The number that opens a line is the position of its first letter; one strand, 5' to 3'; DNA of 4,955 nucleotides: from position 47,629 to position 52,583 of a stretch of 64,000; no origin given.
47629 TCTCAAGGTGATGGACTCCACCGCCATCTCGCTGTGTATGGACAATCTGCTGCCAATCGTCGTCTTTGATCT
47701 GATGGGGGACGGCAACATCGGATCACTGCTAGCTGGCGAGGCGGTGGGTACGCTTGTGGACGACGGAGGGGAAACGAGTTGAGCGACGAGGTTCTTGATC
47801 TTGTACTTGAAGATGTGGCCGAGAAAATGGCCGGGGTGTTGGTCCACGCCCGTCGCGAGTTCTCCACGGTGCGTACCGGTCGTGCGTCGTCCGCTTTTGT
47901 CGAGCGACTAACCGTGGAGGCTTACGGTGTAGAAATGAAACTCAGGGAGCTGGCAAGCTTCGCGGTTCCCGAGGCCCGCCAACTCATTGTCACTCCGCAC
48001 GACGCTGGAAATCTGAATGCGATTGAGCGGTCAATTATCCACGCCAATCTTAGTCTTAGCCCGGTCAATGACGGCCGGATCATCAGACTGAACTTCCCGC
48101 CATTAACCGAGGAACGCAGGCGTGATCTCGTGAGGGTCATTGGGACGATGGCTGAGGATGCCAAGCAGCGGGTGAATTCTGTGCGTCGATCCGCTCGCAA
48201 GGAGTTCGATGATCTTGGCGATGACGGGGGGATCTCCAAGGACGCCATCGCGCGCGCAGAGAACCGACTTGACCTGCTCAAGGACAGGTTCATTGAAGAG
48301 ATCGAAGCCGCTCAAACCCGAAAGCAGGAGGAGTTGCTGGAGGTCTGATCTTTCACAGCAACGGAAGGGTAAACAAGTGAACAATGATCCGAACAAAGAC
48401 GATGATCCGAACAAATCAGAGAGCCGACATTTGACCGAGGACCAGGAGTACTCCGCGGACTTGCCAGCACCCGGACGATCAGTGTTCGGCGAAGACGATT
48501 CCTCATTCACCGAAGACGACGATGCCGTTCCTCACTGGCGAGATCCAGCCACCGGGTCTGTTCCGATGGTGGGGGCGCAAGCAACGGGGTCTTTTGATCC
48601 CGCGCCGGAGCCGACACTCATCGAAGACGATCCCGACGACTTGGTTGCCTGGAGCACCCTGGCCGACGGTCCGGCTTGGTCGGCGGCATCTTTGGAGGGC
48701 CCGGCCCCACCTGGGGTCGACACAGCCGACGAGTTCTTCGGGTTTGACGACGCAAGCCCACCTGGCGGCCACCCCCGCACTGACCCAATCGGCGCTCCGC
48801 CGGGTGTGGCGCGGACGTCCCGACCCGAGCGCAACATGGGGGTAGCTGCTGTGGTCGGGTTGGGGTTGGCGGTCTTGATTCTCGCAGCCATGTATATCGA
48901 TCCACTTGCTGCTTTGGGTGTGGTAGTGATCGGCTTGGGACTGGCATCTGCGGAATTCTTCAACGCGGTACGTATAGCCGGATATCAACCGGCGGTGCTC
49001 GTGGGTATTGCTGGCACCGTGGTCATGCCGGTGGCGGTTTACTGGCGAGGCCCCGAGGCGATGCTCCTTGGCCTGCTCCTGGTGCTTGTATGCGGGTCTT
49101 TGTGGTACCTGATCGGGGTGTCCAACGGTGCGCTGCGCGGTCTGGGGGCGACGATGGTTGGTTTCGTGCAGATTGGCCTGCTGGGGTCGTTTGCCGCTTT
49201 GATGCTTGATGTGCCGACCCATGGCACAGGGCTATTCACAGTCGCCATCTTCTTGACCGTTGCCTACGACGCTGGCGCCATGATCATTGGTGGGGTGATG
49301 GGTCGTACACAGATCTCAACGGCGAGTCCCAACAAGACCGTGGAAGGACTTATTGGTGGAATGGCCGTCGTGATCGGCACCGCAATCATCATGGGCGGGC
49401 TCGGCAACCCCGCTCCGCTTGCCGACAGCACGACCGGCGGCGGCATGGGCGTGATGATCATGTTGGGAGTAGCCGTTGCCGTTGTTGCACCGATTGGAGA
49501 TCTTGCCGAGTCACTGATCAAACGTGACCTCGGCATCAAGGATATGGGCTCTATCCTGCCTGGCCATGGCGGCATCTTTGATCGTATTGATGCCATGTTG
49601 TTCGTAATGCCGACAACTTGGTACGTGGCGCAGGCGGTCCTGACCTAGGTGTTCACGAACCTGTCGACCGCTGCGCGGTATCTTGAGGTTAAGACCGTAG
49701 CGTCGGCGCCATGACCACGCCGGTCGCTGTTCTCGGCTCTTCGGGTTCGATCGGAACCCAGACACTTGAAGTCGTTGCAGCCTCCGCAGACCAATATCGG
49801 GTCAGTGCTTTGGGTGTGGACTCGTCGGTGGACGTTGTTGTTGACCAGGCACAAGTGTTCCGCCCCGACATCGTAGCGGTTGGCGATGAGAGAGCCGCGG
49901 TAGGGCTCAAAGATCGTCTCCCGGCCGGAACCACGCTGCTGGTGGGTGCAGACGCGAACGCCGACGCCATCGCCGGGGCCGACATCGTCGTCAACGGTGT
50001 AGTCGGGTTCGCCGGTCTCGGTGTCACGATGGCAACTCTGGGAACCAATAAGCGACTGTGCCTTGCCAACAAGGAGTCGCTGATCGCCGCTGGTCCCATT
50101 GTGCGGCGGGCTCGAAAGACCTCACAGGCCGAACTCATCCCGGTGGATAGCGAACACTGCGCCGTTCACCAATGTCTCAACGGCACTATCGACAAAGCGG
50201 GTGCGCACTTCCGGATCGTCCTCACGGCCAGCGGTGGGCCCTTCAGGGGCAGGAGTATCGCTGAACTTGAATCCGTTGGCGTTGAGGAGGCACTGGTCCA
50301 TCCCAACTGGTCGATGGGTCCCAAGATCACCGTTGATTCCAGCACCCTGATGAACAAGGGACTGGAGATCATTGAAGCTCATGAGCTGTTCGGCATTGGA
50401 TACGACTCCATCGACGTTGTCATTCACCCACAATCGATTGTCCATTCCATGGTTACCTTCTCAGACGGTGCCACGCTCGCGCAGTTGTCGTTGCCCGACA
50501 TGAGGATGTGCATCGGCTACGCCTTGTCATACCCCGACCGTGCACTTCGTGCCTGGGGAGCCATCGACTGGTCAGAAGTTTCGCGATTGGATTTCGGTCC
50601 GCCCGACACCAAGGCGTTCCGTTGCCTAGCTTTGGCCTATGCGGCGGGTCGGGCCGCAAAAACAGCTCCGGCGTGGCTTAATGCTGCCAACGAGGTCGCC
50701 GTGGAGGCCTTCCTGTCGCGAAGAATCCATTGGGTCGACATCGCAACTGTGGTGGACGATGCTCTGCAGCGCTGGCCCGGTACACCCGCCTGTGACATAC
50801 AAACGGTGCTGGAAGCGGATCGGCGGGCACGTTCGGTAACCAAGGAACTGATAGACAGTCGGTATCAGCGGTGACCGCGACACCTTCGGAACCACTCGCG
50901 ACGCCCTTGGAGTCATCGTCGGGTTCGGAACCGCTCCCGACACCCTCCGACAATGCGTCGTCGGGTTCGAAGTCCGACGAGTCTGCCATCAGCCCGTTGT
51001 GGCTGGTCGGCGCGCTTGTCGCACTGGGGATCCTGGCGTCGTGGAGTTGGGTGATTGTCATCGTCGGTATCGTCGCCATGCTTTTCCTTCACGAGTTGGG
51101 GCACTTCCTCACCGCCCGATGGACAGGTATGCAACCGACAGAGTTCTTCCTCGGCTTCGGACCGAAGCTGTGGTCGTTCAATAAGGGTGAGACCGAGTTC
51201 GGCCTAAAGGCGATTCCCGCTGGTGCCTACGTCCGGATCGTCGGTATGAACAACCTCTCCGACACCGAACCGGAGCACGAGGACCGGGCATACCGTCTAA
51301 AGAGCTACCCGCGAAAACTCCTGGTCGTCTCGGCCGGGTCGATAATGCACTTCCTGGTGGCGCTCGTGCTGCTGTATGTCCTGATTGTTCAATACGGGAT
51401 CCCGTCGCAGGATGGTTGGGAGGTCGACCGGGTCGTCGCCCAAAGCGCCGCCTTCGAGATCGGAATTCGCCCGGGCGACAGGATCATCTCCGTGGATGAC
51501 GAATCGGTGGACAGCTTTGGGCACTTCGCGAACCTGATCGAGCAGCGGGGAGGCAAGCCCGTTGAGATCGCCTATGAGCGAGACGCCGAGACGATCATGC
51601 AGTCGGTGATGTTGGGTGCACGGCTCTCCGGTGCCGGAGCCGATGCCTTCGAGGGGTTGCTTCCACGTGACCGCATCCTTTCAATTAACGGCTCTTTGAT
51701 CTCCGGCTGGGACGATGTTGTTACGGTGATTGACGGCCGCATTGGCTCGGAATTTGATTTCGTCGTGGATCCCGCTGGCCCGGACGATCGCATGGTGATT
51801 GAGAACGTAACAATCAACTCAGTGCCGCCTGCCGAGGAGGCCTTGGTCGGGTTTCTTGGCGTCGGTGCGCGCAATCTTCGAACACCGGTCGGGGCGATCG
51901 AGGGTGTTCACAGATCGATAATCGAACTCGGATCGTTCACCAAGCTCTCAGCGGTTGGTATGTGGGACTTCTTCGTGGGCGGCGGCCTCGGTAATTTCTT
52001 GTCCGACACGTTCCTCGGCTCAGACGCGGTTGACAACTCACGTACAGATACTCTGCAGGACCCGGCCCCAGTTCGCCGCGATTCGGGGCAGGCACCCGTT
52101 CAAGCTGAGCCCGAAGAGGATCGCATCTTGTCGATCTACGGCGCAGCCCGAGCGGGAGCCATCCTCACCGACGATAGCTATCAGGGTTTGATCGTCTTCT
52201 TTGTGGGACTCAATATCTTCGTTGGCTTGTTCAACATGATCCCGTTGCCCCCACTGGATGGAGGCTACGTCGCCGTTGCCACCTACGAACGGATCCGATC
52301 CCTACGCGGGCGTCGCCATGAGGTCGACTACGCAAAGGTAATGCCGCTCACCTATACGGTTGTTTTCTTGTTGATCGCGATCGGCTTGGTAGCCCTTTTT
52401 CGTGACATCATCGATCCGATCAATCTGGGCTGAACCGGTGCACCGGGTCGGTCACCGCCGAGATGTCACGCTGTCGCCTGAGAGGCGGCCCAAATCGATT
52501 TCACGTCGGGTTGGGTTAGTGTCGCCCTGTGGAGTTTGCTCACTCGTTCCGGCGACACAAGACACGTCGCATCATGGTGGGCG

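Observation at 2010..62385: Sequence-unrelated intergenic tandem repeats share a 63-68 bp spacing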

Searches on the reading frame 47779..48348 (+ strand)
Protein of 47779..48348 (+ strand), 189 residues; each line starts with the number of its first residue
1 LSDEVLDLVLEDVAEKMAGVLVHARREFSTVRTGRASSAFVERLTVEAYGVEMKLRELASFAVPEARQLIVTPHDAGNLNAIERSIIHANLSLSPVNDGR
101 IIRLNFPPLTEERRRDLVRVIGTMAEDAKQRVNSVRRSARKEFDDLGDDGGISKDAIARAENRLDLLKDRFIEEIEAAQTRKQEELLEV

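Call 46: search_protein_families(library=pfam, proteins=[window:47779-48348:+])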
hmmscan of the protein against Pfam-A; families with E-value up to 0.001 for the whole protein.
window:47779-48348:+ (189 aa): 1 family
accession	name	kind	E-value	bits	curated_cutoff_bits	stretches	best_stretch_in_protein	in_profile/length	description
PF01765.24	RRF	-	3.3e-48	164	29.7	1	25-187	2-164/164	Ribosome recycling factor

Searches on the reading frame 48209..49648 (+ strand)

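Call 46: search_protein_families(library=pfam, proteins=[window:48209-49648:+])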
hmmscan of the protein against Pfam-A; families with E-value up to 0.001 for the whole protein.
window:48209-49648:+ (479 aa): 1 family
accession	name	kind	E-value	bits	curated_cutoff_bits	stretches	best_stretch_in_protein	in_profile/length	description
PF01148.25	CTP_transf_1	-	5.3e-43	148.2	24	1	215-475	5-262/264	Cytidylyltransferase family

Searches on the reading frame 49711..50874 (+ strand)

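Call 46: search_protein_families(library=pfam, proteins=[window:49711-50874:+])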
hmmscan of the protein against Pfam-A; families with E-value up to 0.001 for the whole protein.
window:49711-50874:+ (387 aa): 3 families
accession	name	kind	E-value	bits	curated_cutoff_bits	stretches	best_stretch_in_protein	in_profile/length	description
PF13288.12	DXPR_C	-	1.1e-36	126.1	27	1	259-375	1-114/115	DXP reductoisomerase C-terminal domain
PF08436.17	DXP_redisom_C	-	6e-35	119.7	26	1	142-227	1-84/84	1-deoxy-D-xylulose 5-phosphate reductoisomerase C-terminal domain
PF02670.22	DXP_reductoisom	-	5.3e-33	114.9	21.7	1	5-128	1-129/129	1-deoxy-D-xylulose 5-phosphate reductoisomerase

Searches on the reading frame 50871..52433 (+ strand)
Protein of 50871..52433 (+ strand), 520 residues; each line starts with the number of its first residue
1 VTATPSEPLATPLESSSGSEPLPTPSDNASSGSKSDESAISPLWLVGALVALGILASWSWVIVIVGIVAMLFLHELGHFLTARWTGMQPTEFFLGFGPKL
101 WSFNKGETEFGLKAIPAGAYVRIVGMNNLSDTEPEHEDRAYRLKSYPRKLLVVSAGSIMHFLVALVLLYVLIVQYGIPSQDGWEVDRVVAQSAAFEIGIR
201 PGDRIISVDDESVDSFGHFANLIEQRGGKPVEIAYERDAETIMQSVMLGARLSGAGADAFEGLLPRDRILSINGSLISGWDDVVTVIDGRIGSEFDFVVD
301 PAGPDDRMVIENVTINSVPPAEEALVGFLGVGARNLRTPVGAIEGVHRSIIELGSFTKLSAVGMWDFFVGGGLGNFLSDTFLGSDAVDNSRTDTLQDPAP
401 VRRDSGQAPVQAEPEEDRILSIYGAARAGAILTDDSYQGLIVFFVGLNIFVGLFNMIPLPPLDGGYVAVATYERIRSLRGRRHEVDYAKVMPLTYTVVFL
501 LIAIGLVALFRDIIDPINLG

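Call 46: search_protein_families(library=pfam, proteins=[window:50871-52433:+])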
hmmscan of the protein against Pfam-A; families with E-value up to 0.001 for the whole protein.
window:50871-52433:+ (520 aa): 5 families
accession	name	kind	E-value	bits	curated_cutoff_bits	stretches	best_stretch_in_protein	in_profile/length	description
PF02163.28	Peptidase_M50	-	1.3e-37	129.7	27.2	1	63-482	2-204/221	Peptidase family M50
PF17820.7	PDZ_6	-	6.6e-16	58.2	27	1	185-237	2-54/54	PDZ domain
PF00595.29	PDZ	-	3.5e-09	37.4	23.2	1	180-224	24-68/81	PDZ domain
PF13180.12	PDZ_2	-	4.3e-09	37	27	1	182-244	13-76/80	PDZ domain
PF14685.13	PDZ_Tricorn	-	0.00061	20.2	25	0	191-240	30-81/88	Tricorn protease PDZ domain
